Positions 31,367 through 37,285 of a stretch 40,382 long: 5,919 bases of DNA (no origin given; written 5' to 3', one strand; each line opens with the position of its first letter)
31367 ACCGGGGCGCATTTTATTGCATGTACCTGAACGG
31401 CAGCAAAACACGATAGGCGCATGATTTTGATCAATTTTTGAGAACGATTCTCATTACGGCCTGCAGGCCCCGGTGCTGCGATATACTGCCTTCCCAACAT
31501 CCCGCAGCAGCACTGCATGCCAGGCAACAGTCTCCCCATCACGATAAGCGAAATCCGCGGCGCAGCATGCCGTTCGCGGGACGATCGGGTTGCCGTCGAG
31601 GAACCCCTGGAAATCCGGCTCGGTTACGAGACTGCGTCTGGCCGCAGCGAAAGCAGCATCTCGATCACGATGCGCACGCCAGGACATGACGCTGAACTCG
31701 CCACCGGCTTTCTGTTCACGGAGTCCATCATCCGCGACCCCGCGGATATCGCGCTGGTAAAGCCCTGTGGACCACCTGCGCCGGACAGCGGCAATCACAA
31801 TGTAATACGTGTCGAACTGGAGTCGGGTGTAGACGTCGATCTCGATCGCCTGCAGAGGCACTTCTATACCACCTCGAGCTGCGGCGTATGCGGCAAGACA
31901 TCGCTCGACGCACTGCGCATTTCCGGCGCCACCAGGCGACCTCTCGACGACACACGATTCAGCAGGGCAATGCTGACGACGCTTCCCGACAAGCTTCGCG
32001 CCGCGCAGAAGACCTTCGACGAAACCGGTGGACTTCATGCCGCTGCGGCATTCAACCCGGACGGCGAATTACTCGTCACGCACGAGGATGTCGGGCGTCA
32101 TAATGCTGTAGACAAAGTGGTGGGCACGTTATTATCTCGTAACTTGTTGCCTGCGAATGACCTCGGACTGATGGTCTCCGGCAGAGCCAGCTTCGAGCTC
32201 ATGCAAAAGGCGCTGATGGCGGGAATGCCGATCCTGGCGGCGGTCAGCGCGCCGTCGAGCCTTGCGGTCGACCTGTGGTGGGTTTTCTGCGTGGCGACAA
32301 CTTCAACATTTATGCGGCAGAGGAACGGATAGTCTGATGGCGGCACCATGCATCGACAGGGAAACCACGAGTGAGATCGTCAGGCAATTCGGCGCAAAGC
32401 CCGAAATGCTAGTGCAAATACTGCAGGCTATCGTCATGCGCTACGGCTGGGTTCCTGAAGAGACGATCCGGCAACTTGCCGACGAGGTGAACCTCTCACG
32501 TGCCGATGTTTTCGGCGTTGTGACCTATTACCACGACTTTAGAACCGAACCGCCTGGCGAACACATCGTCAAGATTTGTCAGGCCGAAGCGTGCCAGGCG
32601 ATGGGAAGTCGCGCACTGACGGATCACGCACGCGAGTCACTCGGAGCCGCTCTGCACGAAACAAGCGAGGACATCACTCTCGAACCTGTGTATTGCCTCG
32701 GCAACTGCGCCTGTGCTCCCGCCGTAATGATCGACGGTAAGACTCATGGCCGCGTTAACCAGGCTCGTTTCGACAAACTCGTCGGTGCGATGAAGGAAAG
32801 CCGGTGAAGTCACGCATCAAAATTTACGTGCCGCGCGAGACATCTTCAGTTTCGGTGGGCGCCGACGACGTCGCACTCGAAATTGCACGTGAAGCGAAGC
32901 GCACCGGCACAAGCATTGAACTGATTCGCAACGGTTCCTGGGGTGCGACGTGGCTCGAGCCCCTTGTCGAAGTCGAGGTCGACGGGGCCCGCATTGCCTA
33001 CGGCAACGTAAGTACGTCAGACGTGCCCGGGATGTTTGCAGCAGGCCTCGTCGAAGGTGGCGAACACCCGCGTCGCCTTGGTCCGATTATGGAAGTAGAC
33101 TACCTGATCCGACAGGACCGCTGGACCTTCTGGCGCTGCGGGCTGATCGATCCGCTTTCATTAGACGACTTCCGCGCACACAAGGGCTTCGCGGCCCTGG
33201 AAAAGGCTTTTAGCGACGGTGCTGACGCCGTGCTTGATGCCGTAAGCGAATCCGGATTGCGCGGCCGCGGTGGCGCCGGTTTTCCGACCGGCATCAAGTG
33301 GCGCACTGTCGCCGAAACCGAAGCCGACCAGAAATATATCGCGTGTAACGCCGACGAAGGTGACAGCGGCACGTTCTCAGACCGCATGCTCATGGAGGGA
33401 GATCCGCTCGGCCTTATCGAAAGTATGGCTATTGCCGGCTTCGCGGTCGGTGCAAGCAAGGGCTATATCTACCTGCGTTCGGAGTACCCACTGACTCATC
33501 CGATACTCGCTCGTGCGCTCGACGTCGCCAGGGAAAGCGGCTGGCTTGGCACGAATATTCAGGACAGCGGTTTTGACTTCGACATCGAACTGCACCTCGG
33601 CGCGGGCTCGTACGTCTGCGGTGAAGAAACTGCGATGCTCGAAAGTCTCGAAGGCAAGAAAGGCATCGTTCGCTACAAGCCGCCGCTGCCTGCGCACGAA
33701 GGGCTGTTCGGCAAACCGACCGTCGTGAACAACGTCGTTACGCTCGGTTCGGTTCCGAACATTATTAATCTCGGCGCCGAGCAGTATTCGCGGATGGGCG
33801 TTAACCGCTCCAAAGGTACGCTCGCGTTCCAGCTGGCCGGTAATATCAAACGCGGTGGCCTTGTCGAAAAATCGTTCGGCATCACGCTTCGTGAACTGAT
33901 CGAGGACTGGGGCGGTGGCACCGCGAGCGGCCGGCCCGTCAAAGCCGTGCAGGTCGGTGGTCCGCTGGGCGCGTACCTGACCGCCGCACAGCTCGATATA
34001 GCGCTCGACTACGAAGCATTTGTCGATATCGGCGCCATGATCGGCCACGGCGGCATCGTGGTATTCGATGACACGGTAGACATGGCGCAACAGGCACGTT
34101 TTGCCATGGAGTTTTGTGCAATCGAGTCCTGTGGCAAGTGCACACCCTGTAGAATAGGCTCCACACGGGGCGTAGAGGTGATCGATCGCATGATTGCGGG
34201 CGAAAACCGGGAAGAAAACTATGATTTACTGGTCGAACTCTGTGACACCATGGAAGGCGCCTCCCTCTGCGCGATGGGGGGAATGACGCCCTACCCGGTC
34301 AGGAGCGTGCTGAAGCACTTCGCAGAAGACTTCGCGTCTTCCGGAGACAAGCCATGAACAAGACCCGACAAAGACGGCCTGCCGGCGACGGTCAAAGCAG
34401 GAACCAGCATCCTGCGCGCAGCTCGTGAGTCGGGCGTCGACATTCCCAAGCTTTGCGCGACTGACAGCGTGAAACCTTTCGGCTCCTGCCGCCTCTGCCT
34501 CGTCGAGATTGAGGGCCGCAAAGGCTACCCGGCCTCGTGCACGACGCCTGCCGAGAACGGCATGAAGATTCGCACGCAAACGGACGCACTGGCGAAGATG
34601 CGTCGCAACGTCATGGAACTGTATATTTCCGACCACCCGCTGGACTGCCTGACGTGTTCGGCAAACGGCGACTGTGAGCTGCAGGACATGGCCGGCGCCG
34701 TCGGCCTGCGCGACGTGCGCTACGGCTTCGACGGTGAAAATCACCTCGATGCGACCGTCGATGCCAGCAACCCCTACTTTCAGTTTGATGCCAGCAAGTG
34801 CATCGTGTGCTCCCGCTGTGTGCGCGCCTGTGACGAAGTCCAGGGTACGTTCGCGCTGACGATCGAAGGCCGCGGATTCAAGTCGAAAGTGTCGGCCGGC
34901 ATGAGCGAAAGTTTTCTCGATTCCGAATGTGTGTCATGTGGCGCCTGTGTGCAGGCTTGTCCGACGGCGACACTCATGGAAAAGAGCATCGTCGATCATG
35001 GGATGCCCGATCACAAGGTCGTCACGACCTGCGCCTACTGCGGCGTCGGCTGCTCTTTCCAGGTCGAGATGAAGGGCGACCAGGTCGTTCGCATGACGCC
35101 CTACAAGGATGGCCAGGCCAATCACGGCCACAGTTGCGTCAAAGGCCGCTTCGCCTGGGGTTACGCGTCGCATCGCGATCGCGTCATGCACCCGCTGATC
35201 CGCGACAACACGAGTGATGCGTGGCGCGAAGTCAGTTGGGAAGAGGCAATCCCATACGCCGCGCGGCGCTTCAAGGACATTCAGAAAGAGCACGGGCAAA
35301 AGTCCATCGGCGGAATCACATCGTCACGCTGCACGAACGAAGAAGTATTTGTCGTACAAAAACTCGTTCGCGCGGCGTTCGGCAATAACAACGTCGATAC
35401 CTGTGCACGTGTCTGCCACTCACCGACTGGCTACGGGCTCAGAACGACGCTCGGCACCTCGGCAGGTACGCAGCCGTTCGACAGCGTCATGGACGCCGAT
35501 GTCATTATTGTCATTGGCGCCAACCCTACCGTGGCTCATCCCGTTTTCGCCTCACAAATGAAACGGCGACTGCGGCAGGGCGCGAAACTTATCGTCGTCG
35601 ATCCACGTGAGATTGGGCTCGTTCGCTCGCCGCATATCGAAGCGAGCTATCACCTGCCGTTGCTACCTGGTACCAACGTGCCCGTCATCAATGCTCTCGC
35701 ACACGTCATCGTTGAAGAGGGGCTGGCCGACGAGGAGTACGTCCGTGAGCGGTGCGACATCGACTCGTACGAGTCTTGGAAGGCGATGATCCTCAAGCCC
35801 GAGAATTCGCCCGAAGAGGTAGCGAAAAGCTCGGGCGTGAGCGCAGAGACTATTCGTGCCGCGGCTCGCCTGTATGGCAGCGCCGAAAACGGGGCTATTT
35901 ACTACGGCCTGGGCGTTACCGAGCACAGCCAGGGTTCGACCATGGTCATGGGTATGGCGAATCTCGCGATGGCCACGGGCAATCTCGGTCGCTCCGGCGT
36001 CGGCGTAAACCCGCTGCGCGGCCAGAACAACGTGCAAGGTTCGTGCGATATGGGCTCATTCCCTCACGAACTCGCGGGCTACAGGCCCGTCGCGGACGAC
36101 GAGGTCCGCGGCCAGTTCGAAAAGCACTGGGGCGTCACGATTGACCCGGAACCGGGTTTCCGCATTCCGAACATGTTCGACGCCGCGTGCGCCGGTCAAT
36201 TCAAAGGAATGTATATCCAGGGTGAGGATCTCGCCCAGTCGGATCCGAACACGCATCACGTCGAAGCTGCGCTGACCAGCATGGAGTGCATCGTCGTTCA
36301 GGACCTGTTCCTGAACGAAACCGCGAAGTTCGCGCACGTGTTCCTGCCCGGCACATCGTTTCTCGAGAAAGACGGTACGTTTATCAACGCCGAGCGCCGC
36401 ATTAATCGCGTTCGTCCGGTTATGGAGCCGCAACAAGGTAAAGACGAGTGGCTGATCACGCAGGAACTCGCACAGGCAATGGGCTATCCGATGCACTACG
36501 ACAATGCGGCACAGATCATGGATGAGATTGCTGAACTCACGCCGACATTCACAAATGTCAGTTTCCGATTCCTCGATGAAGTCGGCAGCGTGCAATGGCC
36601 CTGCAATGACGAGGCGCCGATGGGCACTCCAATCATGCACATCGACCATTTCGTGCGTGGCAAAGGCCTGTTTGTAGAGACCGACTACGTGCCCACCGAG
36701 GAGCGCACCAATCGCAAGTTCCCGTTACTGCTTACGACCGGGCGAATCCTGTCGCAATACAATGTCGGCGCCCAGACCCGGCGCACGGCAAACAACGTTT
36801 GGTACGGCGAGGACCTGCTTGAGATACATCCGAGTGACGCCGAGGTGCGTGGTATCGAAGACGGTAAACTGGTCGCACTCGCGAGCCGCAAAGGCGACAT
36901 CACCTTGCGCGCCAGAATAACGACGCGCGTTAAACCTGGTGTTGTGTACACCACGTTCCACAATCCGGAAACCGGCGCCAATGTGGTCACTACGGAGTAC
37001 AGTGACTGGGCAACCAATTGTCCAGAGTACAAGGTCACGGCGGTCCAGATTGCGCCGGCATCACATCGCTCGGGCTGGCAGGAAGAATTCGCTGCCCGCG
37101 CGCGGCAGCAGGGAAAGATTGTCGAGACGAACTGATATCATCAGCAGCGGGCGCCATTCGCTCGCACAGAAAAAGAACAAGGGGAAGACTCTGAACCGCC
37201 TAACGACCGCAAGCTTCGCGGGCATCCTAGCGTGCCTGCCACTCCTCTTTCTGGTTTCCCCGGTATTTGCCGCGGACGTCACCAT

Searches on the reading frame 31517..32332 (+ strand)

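Call 14: search_protein_families(library=pfam, proteins=[window:31517-32332:+], max_evalue=0.001)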
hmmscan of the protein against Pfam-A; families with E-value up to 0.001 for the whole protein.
window:31517-32332:+ (271 aa): 1 family
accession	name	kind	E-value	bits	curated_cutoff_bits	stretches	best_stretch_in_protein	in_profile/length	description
PF02634.21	FdhD-NarQ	-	2.8e-52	178.2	27.2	1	46-253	13-210/237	FdhD/NarQ family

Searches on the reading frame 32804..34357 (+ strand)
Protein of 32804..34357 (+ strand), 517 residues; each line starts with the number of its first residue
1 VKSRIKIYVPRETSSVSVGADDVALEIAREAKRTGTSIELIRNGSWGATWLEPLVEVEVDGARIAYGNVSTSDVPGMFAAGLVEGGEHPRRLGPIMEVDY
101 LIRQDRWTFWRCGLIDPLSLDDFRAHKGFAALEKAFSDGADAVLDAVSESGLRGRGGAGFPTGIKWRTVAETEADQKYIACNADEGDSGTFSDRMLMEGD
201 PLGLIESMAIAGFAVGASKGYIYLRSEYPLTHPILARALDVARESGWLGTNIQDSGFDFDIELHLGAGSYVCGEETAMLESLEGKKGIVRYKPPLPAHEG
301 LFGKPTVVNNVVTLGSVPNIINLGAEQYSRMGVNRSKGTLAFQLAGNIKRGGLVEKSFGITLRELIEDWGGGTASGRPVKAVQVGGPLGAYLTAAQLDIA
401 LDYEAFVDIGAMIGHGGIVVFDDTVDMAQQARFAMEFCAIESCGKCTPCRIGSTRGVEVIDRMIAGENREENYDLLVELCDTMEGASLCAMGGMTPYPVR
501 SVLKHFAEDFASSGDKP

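Call 14: search_protein_families(library=pfam, proteins=[window:32804-34357:+], max_evalue=0.001)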
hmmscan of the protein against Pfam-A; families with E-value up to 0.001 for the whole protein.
window:32804-34357:+ (517 aa): 3 families
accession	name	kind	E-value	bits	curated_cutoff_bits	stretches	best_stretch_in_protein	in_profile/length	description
PF01512.22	Complex1_51K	-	2.8e-41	141.3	31.2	1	147-318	1-149/150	Nuo51 FMN-binding domain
PF10589.14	NADH_4Fe-4S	-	4.7e-29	100.5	23.5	1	430-511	2-83/85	NADH-ubiquinone oxidoreductase-F iron-sulfur binding region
PF22461.2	SLBB_2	-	0.00083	19.9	27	0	342-392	3-50/79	SLBB domain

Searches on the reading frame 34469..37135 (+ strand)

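Call 14: search_protein_families(library=pfam, proteins=[window:34469-37135:+], max_evalue=0.001)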
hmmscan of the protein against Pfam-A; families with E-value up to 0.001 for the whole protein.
window:34469-37135:+ (888 aa): 12 families
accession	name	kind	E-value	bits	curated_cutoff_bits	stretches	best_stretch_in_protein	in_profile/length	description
PF00384.28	Molybdopterin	-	9.6e-67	225.9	24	1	238-669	1-352/353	Molybdopterin oxidoreductase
PF01568.27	Molydop_binding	-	1.9e-26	92.7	26.8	1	753-858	1-110/110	Molydopterin dinucleotide binding domain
PF04879.21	Molybdop_Fe4S4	-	7.2e-18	64.7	22.7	1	182-233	2-53/55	Molybdopterin oxidoreductase Fe4S4 domain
PF10588.14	NADH-G_4Fe-4S_3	-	6.7e-17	61.2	27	1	45-84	1-40/40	NADH-ubiquinone oxidoreductase-G iron-sulfur binding region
PF12838.12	Fer4_7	-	1.2e-13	51.7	27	1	110-167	1-51/52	4Fe-4S dicluster domain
PF13510.11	Fer2_4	-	1.4e-10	41.5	22.8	1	2-38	46-81/82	2Fe-2S iron-sulfur cluster binding domain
PF22117.2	Fer4_Nqo3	-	7.1e-07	29.8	27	1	102-169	2-66/67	NADH-quinone oxidoreductase subunit 3, ferredoxin-like domain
PF00037.32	Fer4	-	1.7e-05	24.8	21.1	1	152-167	6-21/24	4Fe-4S binding domain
PF13187.11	Fer4_9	-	3.1e-05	24.4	27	1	110-166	1-49/52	4Fe-4S dicluster domain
PF13237.11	Fer4_10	-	7.8e-05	23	25.5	1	106-165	4-53/53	4Fe-4S dicluster domain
PF14697.11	Fer4_21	-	0.00014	22.3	35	1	107-167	4-54/59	4Fe-4S dicluster domain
PF13183.11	Fer4_8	-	0.00056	20.8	27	1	108-166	2-66/68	4Fe-4S dicluster domain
